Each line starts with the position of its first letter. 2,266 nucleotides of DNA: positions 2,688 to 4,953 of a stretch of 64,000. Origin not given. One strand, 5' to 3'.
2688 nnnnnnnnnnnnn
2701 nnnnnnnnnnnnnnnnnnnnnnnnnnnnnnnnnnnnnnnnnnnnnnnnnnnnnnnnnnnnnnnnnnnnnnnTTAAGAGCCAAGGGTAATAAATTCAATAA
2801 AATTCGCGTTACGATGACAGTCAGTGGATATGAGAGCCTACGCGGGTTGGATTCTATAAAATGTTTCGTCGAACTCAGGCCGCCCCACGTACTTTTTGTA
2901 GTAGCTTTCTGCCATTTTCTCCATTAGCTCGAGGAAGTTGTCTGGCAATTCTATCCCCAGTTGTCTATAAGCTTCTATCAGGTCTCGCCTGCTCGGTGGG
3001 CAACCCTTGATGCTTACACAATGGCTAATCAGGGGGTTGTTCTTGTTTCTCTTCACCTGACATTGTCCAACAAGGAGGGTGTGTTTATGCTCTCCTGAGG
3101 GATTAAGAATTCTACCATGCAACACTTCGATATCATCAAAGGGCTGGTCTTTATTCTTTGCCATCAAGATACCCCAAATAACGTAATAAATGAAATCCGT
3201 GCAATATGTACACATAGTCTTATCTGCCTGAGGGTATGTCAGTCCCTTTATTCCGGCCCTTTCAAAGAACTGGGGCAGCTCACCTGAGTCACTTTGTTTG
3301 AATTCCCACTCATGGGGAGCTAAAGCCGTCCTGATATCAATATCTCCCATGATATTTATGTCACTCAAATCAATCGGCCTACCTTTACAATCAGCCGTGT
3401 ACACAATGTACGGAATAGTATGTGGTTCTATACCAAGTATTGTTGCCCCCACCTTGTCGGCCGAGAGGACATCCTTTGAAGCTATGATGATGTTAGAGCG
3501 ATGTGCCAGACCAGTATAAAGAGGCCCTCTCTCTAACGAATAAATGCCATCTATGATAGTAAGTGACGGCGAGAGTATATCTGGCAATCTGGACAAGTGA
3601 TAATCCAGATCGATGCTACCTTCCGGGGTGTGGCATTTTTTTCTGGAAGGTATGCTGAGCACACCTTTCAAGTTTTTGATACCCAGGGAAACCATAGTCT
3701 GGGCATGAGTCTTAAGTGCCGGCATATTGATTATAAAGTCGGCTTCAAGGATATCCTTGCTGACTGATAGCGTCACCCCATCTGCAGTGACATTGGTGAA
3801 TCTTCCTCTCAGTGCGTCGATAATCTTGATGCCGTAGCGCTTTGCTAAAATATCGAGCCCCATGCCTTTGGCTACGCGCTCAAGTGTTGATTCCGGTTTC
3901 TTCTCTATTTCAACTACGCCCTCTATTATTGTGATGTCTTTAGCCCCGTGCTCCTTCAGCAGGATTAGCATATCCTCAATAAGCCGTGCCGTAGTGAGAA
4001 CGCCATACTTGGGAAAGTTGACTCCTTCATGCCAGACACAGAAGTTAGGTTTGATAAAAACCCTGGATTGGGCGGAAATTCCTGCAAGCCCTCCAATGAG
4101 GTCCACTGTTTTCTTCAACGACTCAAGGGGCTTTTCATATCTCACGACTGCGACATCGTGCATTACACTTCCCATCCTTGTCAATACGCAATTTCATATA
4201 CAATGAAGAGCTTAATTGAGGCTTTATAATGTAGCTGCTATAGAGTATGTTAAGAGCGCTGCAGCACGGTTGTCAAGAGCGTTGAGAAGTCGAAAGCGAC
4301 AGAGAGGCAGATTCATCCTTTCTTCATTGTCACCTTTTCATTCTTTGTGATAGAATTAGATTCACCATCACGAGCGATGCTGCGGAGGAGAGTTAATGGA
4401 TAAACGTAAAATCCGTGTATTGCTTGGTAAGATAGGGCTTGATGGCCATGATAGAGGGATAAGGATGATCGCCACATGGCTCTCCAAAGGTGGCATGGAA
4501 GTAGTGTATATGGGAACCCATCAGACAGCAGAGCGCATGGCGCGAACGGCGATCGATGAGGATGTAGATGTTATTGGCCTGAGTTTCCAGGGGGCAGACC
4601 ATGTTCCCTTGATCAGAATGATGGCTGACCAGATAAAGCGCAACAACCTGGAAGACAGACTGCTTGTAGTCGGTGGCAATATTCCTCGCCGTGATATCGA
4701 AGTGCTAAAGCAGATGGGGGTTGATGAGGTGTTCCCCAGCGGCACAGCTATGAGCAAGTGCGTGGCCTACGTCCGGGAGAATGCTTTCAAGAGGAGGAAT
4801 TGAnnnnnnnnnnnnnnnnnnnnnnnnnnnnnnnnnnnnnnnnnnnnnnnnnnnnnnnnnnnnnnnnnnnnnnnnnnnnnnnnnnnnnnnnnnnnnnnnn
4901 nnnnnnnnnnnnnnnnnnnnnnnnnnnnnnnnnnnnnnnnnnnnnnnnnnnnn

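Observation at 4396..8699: Two convergent, differently organised split B12-dependent acyl-CoA mutase pairs with non-canonical substrate-pocket residues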

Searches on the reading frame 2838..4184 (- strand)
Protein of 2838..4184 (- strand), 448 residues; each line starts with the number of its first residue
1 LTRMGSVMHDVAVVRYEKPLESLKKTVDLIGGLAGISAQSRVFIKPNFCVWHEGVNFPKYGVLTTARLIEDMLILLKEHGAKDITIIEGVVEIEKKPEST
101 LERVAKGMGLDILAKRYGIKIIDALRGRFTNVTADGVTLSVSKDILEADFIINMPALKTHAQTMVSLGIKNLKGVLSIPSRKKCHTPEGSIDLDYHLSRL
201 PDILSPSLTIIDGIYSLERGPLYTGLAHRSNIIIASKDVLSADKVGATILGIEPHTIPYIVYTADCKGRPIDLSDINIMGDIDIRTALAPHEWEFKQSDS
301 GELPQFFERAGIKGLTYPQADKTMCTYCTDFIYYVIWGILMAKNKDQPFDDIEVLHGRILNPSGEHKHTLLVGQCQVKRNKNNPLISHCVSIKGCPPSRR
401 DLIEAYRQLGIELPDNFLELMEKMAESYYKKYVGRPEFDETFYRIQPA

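Call 7: search_protein_families(library=pfam, proteins=[window:2838-4184:-])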
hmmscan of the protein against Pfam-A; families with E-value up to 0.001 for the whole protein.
window:2838-4184:- (448 aa): 1 family
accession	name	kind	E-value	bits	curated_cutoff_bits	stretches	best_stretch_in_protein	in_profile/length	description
PF04015.17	DUF362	-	2.5e-35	122.8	24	1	42-247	1-199/200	Domain of unknown function (DUF362)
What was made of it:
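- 2838..4163 (-): DUF362 protein (441 aa by homologue length), transcribed divergently from S1-L1. PF04015 2.5e-35 (call 7).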

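Call 8: search_protein_families(library=ncbifam, proteins=[window:2838-4184:-])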
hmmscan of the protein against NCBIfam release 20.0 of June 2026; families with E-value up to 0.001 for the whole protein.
window:2838-4184:- (448 aa): 1 family
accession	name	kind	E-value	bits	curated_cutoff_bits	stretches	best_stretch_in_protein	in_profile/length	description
NF052623.1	Npun_F2552_fam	equivalog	3.4e-22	79.2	500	1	21-278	18-266/314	Npun_F2552 family protein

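Call 74: search_solved_structures(query=window:2838-4184:-, max_evalue=0.01)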
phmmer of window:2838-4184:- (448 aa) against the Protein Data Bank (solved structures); distinct sequences matched with E-value up to 0.01: 0.
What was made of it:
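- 2838..4163 (-): There is no PDB sequence hit (call 74).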

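Call 94: find_homologous_proteins(query=window:2838-4163:-)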
Query window:2838-4163:- (441 aa): 2986 proteins with E <= 0.001 among 8000 candidates; the best 120 are listed.
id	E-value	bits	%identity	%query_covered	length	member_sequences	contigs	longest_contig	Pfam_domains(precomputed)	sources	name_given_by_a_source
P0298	1.2e-277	939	92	100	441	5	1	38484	PF04015.18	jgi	jgi:uncharacterized protein (DUF362 family)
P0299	3.3e-250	848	81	100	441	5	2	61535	PF04015.18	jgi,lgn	jgi:uncharacterized protein (DUF362 family)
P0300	2.0e-237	806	77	100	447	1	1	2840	PF04015.18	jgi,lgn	-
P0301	3.1e-232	789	77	100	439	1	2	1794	PF04015.18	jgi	jgi:uncharacterized protein (DUF362 family)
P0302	9.1e-232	788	76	100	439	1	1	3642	PF04015.18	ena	-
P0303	5.0e-224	762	73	100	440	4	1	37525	PF04015.18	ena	-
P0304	7.7e-224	761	72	100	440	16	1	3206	PF04015.18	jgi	jgi:uncharacterized protein (DUF362 family)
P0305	1.9e-222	757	72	100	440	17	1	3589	PF04015.18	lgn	-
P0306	8.6e-222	755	72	100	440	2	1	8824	PF04015.18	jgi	-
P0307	9.3e-222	755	72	100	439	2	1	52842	PF04015.18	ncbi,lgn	-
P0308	3.9e-219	746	72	100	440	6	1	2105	PF04015.18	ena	-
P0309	1.0e-218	745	71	100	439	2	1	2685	PF04015.18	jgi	jgi:uncharacterized protein (DUF362 family)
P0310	5.5e-217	739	71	100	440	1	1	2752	PF04015.18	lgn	-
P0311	6.0e-216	735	71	100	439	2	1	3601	PF04015.18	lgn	-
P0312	1.6e-215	734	72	100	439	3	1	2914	PF04015.18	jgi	jgi:uncharacterized protein (DUF362 family)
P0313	1.9e-215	734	68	100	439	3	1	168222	PF04015.18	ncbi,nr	ncbi:MAG TPA: DUF362 domain-containing protein [Dehalococcoidia bacterium]|nr:DUF362 domain-containi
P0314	5.5e-215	732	70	100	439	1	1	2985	PF04015.18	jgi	-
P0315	1.0e-214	731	70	100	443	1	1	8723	PF04015.18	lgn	-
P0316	1.4e-214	731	70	100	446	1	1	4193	PF04015.18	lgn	-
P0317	2.0e-212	724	69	100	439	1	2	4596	PF04015.18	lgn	-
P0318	1.1e-211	721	69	100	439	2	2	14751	PF04015.18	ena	-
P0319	3.0e-211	720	70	100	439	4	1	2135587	PF04015.18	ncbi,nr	ncbi:MAG: DUF362 domain-containing protein [Dehalococcoidia bacterium]|nr:MAG: DUF362 domain-contain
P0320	2.5e-210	717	68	100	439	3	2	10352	PF04015.18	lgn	-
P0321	2.8e-210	717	68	99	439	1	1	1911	PF04015.18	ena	-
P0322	6.2e-210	716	68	100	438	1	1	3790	PF04015.18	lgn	-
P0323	3.3e-209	713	67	99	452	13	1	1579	PF04015.18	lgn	-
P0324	2.7e-208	710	67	99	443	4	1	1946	PF04015.18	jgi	-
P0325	6.3e-208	709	67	100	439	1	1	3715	PF04015.18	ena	-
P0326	2.8e-207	707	67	99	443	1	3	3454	PF04015.18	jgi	jgi:uncharacterized protein (DUF362 family)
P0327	3.3e-206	703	66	100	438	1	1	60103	PF04015.18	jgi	-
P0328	7.9e-205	699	64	100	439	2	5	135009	PF04015.18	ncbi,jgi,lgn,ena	-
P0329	8.9e-205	699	66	99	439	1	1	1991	PF04015.18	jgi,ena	-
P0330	1.2e-203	695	66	99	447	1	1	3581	PF04015.18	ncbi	-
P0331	1.0e-202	692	66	100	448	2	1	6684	PF04015.18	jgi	jgi:uncharacterized protein (DUF362 family)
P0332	1.3e-202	691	65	99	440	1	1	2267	PF04015.18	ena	-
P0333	2.5e-202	691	64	100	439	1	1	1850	PF04015.18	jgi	-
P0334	1.5e-200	685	70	95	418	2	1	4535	PF04015.18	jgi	-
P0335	1.7e-198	678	63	100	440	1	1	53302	PF04015.18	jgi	-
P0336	3.5e-198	677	78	85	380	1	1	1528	PF04015.18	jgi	jgi:uncharacterized protein (DUF362 family)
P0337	1.5e-192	658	66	100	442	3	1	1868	PF04015.18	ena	-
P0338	1.5e-192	658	65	100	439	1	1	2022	PF04015.18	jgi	jgi:uncharacterized protein (DUF362 family)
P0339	2.3e-191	654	63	100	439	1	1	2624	PF04015.18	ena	-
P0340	4.2e-188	644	62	100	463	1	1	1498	PF04015.18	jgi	jgi:uncharacterized protein (DUF362 family)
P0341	1.1e-187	642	63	99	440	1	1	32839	PF04015.18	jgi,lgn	-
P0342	8.6e-187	639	63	100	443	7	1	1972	PF04015.18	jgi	-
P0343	3.9e-186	637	63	99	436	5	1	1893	PF04015.18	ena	-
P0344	4.3e-186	637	64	100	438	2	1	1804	PF04015.18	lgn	-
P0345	1.5e-185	635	62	99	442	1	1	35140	PF04015.18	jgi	-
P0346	1.1e-184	632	60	99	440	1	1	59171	PF04015.18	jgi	-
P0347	1.5e-184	632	64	100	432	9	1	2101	PF04015.18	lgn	-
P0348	2.0e-184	632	70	86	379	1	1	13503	PF04015.18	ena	-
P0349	2.4e-184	631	71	84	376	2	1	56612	PF04015.18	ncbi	-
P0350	3.3e-184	631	64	100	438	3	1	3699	PF04015.18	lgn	-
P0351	1.5e-183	629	63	99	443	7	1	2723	PF04015.18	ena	-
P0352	2.8e-183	628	61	100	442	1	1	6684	PF04015.18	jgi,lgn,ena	-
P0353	1.5e-182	625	60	99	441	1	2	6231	PF04015.18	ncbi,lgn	-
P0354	6.4e-182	623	61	100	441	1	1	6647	PF04015.18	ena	-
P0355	8.9e-182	623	61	100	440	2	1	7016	PF04015.18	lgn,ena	-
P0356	3.3e-181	621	63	100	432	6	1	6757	PF04015.18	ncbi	ncbi:MAG: DUF362 domain-containing protein [Dehalococcoidia bacterium]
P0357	4.6e-181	620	61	99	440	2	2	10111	PF04015.18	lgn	-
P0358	9.8e-181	619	61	100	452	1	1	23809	PF04015.18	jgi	-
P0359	1.9e-180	618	63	100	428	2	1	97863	PF04015.18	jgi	-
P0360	3.3e-180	618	63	99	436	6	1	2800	PF04015.18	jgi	-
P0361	6.5e-180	617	62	99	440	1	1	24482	PF04015.18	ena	-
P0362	1.4e-179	616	60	100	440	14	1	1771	PF04015.18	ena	-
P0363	1.4e-179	616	61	99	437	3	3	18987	PF04015.18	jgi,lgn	jgi:uncharacterized protein (DUF362 family)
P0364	3.2e-179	614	60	100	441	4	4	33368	PF04015.18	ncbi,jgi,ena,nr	ncbi:MAG: hypothetical protein B1H11_00720 [Desulfobacteraceae bacterium 4484_190.1]|nr:MAG: hypothe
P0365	1.9e-177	609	60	100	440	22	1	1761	PF04015.18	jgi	jgi:uncharacterized protein (DUF362 family)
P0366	3.3e-177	608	60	99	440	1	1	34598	PF04015.18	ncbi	-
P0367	2.4e-176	605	59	99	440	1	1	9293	PF04015.18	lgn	-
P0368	3.2e-176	604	59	99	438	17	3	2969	PF04015.18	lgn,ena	-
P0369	6.4e-176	603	59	99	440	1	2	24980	PF04015.18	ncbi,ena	-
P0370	8.0e-176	603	59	99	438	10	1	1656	PF04015.18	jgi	jgi:uncharacterized protein (DUF362 family)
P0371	2.3e-175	602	59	100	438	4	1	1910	PF04015.18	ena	-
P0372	3.3e-175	601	60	99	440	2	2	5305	PF04015.18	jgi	-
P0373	7.2e-175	600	59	100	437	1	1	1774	PF04015.18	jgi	-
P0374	9.7e-175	600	59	99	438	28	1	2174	PF04015.18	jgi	jgi:uncharacterized protein (DUF362 family)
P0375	2.5e-174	598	60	100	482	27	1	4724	PF04015.18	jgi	jgi:uncharacterized protein (DUF362 family)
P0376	2.5e-174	598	58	99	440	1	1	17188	PF04015.18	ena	-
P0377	3.5e-174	598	59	100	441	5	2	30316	PF04015.18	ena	-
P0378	2.3e-173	595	60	99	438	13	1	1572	PF04015.18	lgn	-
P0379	2.3e-173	595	57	100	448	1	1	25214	PF04015.18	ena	-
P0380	6.7e-173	594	60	100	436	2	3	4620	PF04015.18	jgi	-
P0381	1.0e-172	593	58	99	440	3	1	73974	PF04015.18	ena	-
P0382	3.5e-172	591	59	100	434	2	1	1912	PF04015.18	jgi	-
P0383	4.2e-172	591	60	98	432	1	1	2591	PF04015.18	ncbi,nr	ncbi:MAG TPA: DUF362 domain-containing protein, partial [Dehalococcoidia bacterium]|nr:DUF362 domain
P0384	5.6e-172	591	58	99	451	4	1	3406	PF04015.18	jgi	-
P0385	9.4e-172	590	59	99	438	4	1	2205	PF04015.18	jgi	-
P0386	2.6e-171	588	58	100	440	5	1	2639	PF04015.18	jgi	jgi:uncharacterized protein (DUF362 family)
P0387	3.5e-171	588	58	100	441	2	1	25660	PF04015.18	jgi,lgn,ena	-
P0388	4.3e-171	588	56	99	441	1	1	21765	PF04015.18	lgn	-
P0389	6.4e-171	587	59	100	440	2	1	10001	PF04015.18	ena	-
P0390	7.7e-171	587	59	100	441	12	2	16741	PF04015.18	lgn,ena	-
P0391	2.2e-170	585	58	100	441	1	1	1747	PF04015.18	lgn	-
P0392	8.9e-170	583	58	99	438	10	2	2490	PF04015.18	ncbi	-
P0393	3.7e-169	581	56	99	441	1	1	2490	PF04015.18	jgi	jgi:uncharacterized protein (DUF362 family)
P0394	7.4e-169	580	57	100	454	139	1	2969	PF04015.18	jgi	jgi:uncharacterized protein (DUF362 family)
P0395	8.1e-169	580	58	99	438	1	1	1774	PF04015.18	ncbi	-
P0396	8.4e-169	580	58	100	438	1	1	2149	PF04015.18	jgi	jgi:uncharacterized protein (DUF362 family)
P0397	3.5e-168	578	58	100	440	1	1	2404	PF04015.18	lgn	-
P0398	4.8e-168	578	55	100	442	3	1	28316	PF04015.18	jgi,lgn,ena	-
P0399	9.4e-168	577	58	99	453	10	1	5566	PF04015.18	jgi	jgi:uncharacterized protein (DUF362 family)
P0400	1.0e-167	576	55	99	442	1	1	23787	PF04015.18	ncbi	ncbi:DUF362 domain-containing protein [Thermodesulfobacteriota bacterium]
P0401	3.0e-167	575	59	99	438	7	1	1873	PF04015.18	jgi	-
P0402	4.3e-167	574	57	100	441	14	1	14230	PF04015.18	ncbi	-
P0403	9.6e-167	573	57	100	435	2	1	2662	PF04015.18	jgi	jgi:uncharacterized protein (DUF362 family)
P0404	1.4e-166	573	57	99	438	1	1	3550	PF04015.18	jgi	jgi:uncharacterized protein (DUF362 family)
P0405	2.2e-166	572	55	99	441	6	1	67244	PF04015.18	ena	-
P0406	2.7e-166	572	54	99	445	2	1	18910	PF04015.18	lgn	-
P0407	3.6e-166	571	57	100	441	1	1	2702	PF04015.18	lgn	-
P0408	8.5e-166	570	65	85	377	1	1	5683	PF04015.18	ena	-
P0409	4.4e-165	568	56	99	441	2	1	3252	PF04015.18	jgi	-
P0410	1.6e-164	566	54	99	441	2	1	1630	PF04015.18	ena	-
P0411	2.7e-164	565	57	99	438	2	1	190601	PF04015.18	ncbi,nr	ncbi:DUF362 domain-containing protein [Desulfococcaceae bacterium HSG9]|nr:DUF362 domain-containing 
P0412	3.4e-164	565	54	99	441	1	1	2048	PF04015.18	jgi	jgi:uncharacterized protein (DUF362 family)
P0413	4.5e-164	564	58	99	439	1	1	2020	PF04015.18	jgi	-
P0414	5.3e-164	564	56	100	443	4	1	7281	PF04015.18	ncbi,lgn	-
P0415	1.2e-163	563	56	100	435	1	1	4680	PF04015.18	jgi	jgi:uncharacterized protein (DUF362 family)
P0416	2.5e-163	562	56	100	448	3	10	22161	PF04015.18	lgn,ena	-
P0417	2.9e-163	562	58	99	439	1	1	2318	PF04015.18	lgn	-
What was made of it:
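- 2838..4163 (-): Homologues are 438-442 aa and named only 'DUF362' (call 94).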

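Call 95: find_encoding_contigs(protein=P0400, flank=10000, max_places=2)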
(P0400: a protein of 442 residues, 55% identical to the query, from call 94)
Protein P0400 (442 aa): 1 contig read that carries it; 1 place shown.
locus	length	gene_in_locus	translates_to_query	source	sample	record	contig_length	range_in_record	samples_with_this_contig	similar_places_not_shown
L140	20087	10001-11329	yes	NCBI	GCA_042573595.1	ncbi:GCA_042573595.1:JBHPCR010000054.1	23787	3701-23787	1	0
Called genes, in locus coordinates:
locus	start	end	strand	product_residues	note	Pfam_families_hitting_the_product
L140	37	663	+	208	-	PF00440:TetR_N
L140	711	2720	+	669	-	PF00724:Oxidored_FMN, PF00070:Pyr_redox (faint), PF13434:Lys_Orn_oxgnase (faint), PF13738:Pyr_redox_3 (faint), PF01134:GIDA (faint), PF01266:DAO (faint), PF07992:Pyr_redox_2, PF12831:FAD_oxidored (weak), +1 more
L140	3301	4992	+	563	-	PF01642:MM_CoA_mutase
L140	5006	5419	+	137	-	PF02310:B12-binding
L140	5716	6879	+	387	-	PF02771:Acyl-CoA_dh_N, PF02770:Acyl-CoA_dh_M, PF00441:Acyl-CoA_dh_1, PF08028:Acyl-CoA_dh_2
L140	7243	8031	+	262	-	PF00378:ECH_1, PF16113:ECH_2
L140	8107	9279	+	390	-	PF22691:Thiolase_C_1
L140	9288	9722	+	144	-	PF12172:zf-ChsH2, PF01796:OB_ChsH2_C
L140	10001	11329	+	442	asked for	PF04015:DUF362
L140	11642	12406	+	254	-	PF00106:adh_short, PF08659:KR, PF13561:adh_short_C2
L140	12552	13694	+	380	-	PF02771:Acyl-CoA_dh_N, PF02770:Acyl-CoA_dh_M, PF00441:Acyl-CoA_dh_1, PF08028:Acyl-CoA_dh_2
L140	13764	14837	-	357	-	PF04015:DUF362, PF12797:Fer4_2 (faint), PF00037:Fer4 (weak)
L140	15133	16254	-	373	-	PF06050:HGD-D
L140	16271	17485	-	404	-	PF06050:HGD-D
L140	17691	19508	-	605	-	PF00501:AMP-binding, PF23562:AMP-binding_C_3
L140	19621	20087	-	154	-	PF00005:ABC_tran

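Call 96: find_encoding_contigs(protein=P0411, flank=10000, max_places=2)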
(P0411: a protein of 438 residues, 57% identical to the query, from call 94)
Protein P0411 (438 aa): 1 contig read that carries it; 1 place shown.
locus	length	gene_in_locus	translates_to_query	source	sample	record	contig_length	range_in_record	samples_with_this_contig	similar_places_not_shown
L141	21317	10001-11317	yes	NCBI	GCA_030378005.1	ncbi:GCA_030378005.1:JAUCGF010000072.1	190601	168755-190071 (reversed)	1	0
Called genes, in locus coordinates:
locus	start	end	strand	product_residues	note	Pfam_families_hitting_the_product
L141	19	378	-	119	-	-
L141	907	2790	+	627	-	PF00072:Response_reg, PF13426:PAS_9 (faint), PF00158:Sigma54_activat, PF14532:Sigma54_activ_2, PF00004:AAA (faint), PF07728:AAA_5, PF25601:AAA_lid_14, PF02954:HTH_8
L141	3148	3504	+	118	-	-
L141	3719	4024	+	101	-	-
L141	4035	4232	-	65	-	-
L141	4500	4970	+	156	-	PF27036:TreT-like_N (faint), PF10025:DUF2267 (faint)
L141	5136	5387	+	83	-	PF13192:Thioredoxin_3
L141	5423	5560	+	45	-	-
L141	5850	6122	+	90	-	-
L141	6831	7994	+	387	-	PF13183:Fer4_8 (faint), PF12837:Fer4_6 (faint), PF12838:Fer4_7, PF13187:Fer4_9, PF13237:Fer4_10, PF14697:Fer4_21 (weak), PF00037:Fer4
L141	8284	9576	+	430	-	PF00732:GMC_oxred_N, PF01266:DAO, PF07992:Pyr_redox_2 (faint), PF05199:GMC_oxred_C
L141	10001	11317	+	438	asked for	PF04015:DUF362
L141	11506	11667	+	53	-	-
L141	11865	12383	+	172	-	-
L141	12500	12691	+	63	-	PF00582:Usp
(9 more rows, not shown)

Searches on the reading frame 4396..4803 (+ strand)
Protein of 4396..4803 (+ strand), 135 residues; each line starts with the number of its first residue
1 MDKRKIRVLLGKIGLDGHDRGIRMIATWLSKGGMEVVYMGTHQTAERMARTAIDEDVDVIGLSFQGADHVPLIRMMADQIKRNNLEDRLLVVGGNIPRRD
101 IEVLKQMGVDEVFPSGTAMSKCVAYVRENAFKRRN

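Call 7: search_protein_families(library=pfam, proteins=[window:4396-4803:+])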
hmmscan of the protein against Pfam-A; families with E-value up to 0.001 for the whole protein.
window:4396-4803:+ (135 aa): 1 family
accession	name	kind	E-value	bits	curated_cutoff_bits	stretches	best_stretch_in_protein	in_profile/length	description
PF02310.24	B12-binding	-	2.6e-20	72.9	32.1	1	7-118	2-115/121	B12 binding domain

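Call 8: search_protein_families(library=ncbifam, proteins=[window:4396-4803:+])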
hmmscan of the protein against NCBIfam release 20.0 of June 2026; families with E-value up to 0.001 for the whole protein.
window:4396-4803:+ (135 aa): 13 families
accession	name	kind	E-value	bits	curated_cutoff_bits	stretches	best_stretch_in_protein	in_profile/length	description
TIGR00640.1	acid_CoA_mut_C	subfamily_domain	2.8e-36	124.4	57.45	1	4-132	1-129/132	methylmalonyl-CoA mutase C-terminal domain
NF006944.0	PRK09426.1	equivalog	5.5e-31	107.2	876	1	4-129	588-713/721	methylmalonyl-CoA mutase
NF002612.0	PRK02261.1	equivalog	1.5e-14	53.7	110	1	4-129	2-133/148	methylaspartate mutase subunit S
TIGR01501.1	MthylAspMutase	equivalog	9.8e-13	48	135.8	1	7-128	3-130/134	methylaspartate mutase subunit S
NF045497.1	IsobCoAmut_IcmF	equivalog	1.4e-12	46.3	1500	1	5-114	2-113/1076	fused isobutyryl-CoA mutase/GTPase IcmF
NF052385.1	Lys_5_6_beta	equivalog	2e-08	34.2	280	1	4-133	100-240/241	lysine 5,6-aminomutase subunit beta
NF040743.1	ornith_mutase_E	equivalog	6.7e-08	31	800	1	2-126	592-722/730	D-ornithine 4,5-aminomutase subunit OraE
NF007024.0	PRK09490.1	equivalog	5.8e-06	24.3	1497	1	4-95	750-841/1234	methionine synthase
TIGR02082.1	metH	equivalog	1.5e-05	22.8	1010.85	1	3-96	731-824/1182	methionine synthase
NF047995.1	corrinoid_MtgC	exception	4.4e-05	23.1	310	1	5-97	92-184/215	glycine betaine-specific corrinoid protein MtgC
NF041607.1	dimeth_corrin_MtbC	equivalog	0.00032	20.3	350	1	8-99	85-176/203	dimethylamine corrinoid protein MtbC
NF047996.1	corrin_MtgC_2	exception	0.00039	20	370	1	7-97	91-181/212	glycine betaine-specific corrinoid protein MtgC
TIGR02370.1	pyl_corrinoid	subfamily_domain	0.0009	18.7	215.3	0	8-95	87-175/197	methyltransferase cognate corrinoid protein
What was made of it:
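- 4396..4803 (+): S1, the small B12-binding subunit of pair 1, with DxHxxG (DGHDRG). TIGR00640 scores 124 bits against a cut-off of 57 (calls 7, 8).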
